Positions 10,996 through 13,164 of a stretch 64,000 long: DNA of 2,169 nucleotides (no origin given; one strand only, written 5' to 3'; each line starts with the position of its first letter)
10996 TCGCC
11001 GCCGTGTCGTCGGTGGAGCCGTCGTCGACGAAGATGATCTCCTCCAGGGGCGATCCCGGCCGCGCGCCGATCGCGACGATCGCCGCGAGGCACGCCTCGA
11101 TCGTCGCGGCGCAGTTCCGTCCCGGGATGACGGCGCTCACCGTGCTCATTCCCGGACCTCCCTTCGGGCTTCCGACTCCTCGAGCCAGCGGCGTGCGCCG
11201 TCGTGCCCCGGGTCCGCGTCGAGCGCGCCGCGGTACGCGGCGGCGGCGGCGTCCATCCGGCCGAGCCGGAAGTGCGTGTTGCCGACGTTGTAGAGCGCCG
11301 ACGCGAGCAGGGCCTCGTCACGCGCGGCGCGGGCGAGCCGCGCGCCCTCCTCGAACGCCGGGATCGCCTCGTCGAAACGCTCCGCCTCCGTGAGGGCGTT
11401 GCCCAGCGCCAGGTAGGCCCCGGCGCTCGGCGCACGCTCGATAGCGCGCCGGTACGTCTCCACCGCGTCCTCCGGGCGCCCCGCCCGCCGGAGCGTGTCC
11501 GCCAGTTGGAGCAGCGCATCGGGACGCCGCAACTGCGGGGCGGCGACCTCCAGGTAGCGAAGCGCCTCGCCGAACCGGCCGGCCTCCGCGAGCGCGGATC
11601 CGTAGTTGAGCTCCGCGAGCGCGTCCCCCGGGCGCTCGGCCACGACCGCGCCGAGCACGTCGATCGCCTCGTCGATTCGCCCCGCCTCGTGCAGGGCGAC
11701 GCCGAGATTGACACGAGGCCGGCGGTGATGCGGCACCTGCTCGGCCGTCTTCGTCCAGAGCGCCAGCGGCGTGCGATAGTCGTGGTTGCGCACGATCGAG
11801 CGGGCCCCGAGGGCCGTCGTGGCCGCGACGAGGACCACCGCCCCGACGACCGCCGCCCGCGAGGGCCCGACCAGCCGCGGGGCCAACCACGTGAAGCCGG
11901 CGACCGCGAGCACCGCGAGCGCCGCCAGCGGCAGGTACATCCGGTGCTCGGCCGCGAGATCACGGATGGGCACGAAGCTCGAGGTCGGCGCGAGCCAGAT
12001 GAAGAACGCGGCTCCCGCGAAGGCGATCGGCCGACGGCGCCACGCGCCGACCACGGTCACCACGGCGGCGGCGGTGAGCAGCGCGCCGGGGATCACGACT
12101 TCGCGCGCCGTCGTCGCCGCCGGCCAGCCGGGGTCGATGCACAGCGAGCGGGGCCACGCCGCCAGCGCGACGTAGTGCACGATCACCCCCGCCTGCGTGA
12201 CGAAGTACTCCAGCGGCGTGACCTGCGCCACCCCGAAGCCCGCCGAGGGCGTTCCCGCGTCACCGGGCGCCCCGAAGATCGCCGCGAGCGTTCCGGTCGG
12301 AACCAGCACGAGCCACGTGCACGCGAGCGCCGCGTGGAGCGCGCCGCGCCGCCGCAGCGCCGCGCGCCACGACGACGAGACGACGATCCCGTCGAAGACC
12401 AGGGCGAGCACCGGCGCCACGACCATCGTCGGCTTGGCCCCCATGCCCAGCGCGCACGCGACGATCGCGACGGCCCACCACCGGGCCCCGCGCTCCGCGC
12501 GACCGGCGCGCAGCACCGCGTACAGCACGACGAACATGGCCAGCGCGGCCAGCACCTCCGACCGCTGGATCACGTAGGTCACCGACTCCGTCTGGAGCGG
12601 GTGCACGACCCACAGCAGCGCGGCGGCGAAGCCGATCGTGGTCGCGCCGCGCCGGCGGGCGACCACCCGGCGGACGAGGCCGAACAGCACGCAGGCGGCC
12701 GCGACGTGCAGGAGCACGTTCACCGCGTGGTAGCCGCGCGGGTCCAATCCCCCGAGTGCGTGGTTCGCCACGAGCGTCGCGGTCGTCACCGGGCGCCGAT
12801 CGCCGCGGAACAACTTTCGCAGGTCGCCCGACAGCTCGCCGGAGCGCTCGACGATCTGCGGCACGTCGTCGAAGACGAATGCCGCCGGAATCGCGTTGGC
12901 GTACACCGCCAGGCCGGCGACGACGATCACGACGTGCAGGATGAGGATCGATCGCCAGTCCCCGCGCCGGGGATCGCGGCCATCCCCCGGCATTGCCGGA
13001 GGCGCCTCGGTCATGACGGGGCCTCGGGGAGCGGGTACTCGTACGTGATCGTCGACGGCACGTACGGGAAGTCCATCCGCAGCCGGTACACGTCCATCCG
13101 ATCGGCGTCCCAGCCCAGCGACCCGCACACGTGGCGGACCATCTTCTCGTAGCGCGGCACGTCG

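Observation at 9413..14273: Translationally coupled operon joining glycosylation enzymes to dockerin-tailed secreted proteins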

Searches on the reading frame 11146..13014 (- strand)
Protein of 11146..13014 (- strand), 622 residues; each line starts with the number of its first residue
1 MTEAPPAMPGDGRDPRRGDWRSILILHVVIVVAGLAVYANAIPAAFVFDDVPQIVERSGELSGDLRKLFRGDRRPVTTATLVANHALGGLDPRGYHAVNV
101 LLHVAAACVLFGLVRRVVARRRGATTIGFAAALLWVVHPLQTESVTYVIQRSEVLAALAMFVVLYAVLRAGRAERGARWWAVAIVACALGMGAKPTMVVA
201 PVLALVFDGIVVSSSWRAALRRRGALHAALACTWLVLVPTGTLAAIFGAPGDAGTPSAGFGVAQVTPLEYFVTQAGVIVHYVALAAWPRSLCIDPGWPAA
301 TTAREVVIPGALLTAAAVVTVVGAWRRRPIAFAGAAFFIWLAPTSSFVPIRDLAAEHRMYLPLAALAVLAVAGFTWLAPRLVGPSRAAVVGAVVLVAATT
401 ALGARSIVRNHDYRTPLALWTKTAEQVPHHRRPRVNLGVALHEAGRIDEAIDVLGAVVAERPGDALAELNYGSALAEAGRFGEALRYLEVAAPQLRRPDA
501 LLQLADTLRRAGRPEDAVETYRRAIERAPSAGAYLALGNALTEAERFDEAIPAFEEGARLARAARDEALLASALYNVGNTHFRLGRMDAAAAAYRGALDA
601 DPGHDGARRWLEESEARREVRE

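Call 5: search_protein_families(library=pfam, proteins=[window:11146-13014:-], max_evalue=0.01)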
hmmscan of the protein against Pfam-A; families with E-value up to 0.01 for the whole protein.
window:11146-13014:- (622 aa): 18 families
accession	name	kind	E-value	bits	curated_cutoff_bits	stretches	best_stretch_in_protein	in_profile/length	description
PF07719.23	TPR_2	-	1.9e-21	74.8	27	3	571-604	1-34/34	Tetratricopeptide repeat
PF00515.34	TPR_1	-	2.1e-20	72.1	27.8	2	498-530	1-33/34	Tetratricopeptide repeat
PF13181.12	TPR_8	-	2.5e-20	71.3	25.7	2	571-603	1-33/34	Tetratricopeptide repeat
PF13432.12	TPR_16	-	6.9e-20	71.6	32.7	4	502-558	1-58/65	Tetratricopeptide repeat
PF13424.12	TPR_12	-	1.2e-17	64.2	30.1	2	531-600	3-74/77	Tetratricopeptide repeat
PF13428.12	TPR_14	-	4.4e-16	58.2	23.5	2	498-532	1-35/44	Tetratricopeptide repeat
PF14559.12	TPR_19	-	4.8e-16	59.3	25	3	475-537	1-64/68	Tetratricopeptide repeat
PF13174.12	TPR_6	-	2e-14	53.6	26.3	1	499-530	1-32/33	Tetratricopeptide repeat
PF13176.12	TPR_7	-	3.1e-14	52.2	27.9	1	500-528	1-31/36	Tetratricopeptide repeat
PF12895.13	ANAPC3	-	8.7e-10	39.2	27.2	1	483-556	7-81/82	Anaphase-promoting complex, cyclosome, subunit 3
PF13414.12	TPR_11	-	1.5e-08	34.6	26.8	0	506-541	2-38/42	TPR repeat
PF13374.12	TPR_10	-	1.2e-07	31.9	27.5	0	531-563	2-34/42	Tetratricopeptide repeat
PF13431.12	TPR_17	-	1.4e-07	31.6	24.4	0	498-518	13-33/34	Tetratricopeptide repeat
PF17874.7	TPR_MalT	-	0.00052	19.8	45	1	500-597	82-187/336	MalT-like TPR region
PF13429.12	TPR_15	-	0.0011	18.9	26.2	1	443-525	192-275/280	Tetratricopeptide repeat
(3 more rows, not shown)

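Call 8: search_protein_families(library=ncbifam, proteins=[window:11146-13014:-], max_evalue=1)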
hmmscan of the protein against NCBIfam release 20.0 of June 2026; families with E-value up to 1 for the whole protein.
window:11146-13014:- (622 aa): 27 families (the best 25 are shown)
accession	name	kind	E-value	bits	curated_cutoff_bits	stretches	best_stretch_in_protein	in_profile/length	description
NF040959.1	MamA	equivalog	6.9e-13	48.5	200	2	470-602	42-170/204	magnetosome protein MamA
NF033920.0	C39_PA2778_fam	equivalog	4.3e-12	46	150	2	493-600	151-253/255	PA2778 family cysteine peptidase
TIGR02917.1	PEP_TPR_lipo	equivalog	1.2e-09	36.6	312.2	1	417-604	553-736/899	XrtA/PEP-CTERM system TPR-repeat protein PrsT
TIGR02795.1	tol_pal_ybgF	equivalog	4.3e-08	33.8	90.1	2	469-531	43-109/119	tol-pal system protein YbgF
NF047507.1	TPR_BatC_Lepto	exception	8.5e-08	31.9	175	1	546-612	73-137/214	TPR repeat-containing protein BatC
TIGR02521.1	type_IV_pilW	equivalog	2.8e-07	30.3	154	1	498-612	65-176/234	type IV pilus biogenesis/stability protein PilW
NF033762.1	social_mot_Tgl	equivalog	1.1e-05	24.9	225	1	512-598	80-163/252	social motility TPR repeat lipoprotein Tgl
NF008755.0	PRK11788.1-3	equivalog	2.1e-05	24.1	430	2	418-582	201-361/388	lipopolysaccharide assembly protein LapB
TIGR03939.1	PGA_TPR_OMP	equivalog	2.5e-05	22.7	366.65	2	444-555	32-144/800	poly-beta-1,6 N-acetyl-D-glucosamine export porin PgaA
NF052415.1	T3SS_chap_SctY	equivalog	5.4e-05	23.7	70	2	443-526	18-105/106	type III secretion apparatus assembly chaperone SctY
NF042912.1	Amuc_1098_fam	equivalog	0.00032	18.9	750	1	499-618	90-202/805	Amuc_1098 family type IV pilus outer membrane protein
TIGR00540.1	TPR_hemY_coli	hypoth_equivalog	0.00034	19.5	142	1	430-524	291-385/385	heme biosynthesis-associated TPR protein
TIGR02552.1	LcrH_SycD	equivalog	0.0013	18.5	104.8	1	440-535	27-123/136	SycD/LcrH family type III secretion system chaperone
TIGR00756.2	PPR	repeat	0.0066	16.5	20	0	506-526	8-28/35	pentatricopeptide repeat protein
NF033758.1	gliding_GltE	equivalog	0.0073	15.3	225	1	561-603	76-118/411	adventurous gliding motility TPR repeat lipoprotein GltE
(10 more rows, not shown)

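Call 9: search_solved_structures(query=window:11146-13014:-, max_evalue=1, show_alignments=1)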
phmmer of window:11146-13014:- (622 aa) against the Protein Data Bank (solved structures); distinct sequences matched with E-value up to 1: 149 (the best 60 are shown).
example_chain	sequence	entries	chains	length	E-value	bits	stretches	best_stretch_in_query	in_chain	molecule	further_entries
9qhb_A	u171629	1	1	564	3.1e-46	161.2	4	409-603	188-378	Engineered tetratricopeptide repeat protein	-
9qhc_A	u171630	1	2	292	4.3e-35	124.5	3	409-603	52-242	Engineered tetratricopeptide repeat protein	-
8bu0_A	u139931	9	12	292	1.1e-29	106.6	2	435-604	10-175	Consensus tetratricopeptide repeat protein | Crystal structure of an 8-repeat consensus TPR superhelix with Zinc. | Monomer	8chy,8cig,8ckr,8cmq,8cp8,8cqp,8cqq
5i9f_A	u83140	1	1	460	1.2e-23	86.7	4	441-558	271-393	pentatricopeptide repeat protein dPPR-U10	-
5i9h_A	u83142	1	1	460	3.6e-21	78.5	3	441-558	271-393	pentatricopeptide repeat protein dPPR-U8G2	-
5i9g_C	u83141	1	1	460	4.9e-21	78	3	441-557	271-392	pentatricopeptide repeat protein dPPR-U8C2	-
5i9d_A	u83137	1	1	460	7.5e-21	77.4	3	441-558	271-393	pentatricopeptide repeat protein dPPR-U8A2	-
6een_A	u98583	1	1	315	1.1e-17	67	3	441-556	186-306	Designer Pentatricopeptide Protein dPPR10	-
7yeh_B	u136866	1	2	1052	2e-17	66.1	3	427-606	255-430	UDP-N-acetylglucosamine--peptide N-acetylglucosaminyltransferase 110 kDa subunit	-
7yea_A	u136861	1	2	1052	3e-17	65.5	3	425-606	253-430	UDP-N-acetylglucosamine--peptide N-acetylglucosaminyltransferase 110 kDa subunit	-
7ntf_A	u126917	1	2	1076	4.5e-17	64.9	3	427-605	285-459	Isoform 1 of UDP-N-acetylglucosamine--peptide N-acetylglucosaminyltransferase 110 kDa subu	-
1w3b_A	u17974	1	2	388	7.6e-17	64.2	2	427-579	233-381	UDP-N-ACETYLGLUCOSAMINE--PEPTIDE N-ACETYLGLUCOSAMINYLTRANSFERASE 110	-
6eou_A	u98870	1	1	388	9.2e-17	63.9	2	427-579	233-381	UDP-N-acetylglucosamine--peptide N-acetylglucosaminyltransferase 110 kDa subunit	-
6een_B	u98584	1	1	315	9.6e-17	63.8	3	441-556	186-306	Designer Pentatricopeptide Protein dPPR10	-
6een_C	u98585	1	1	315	2.1e-16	62.8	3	441-556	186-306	Designer Pentatricopeptide Protein dPPR10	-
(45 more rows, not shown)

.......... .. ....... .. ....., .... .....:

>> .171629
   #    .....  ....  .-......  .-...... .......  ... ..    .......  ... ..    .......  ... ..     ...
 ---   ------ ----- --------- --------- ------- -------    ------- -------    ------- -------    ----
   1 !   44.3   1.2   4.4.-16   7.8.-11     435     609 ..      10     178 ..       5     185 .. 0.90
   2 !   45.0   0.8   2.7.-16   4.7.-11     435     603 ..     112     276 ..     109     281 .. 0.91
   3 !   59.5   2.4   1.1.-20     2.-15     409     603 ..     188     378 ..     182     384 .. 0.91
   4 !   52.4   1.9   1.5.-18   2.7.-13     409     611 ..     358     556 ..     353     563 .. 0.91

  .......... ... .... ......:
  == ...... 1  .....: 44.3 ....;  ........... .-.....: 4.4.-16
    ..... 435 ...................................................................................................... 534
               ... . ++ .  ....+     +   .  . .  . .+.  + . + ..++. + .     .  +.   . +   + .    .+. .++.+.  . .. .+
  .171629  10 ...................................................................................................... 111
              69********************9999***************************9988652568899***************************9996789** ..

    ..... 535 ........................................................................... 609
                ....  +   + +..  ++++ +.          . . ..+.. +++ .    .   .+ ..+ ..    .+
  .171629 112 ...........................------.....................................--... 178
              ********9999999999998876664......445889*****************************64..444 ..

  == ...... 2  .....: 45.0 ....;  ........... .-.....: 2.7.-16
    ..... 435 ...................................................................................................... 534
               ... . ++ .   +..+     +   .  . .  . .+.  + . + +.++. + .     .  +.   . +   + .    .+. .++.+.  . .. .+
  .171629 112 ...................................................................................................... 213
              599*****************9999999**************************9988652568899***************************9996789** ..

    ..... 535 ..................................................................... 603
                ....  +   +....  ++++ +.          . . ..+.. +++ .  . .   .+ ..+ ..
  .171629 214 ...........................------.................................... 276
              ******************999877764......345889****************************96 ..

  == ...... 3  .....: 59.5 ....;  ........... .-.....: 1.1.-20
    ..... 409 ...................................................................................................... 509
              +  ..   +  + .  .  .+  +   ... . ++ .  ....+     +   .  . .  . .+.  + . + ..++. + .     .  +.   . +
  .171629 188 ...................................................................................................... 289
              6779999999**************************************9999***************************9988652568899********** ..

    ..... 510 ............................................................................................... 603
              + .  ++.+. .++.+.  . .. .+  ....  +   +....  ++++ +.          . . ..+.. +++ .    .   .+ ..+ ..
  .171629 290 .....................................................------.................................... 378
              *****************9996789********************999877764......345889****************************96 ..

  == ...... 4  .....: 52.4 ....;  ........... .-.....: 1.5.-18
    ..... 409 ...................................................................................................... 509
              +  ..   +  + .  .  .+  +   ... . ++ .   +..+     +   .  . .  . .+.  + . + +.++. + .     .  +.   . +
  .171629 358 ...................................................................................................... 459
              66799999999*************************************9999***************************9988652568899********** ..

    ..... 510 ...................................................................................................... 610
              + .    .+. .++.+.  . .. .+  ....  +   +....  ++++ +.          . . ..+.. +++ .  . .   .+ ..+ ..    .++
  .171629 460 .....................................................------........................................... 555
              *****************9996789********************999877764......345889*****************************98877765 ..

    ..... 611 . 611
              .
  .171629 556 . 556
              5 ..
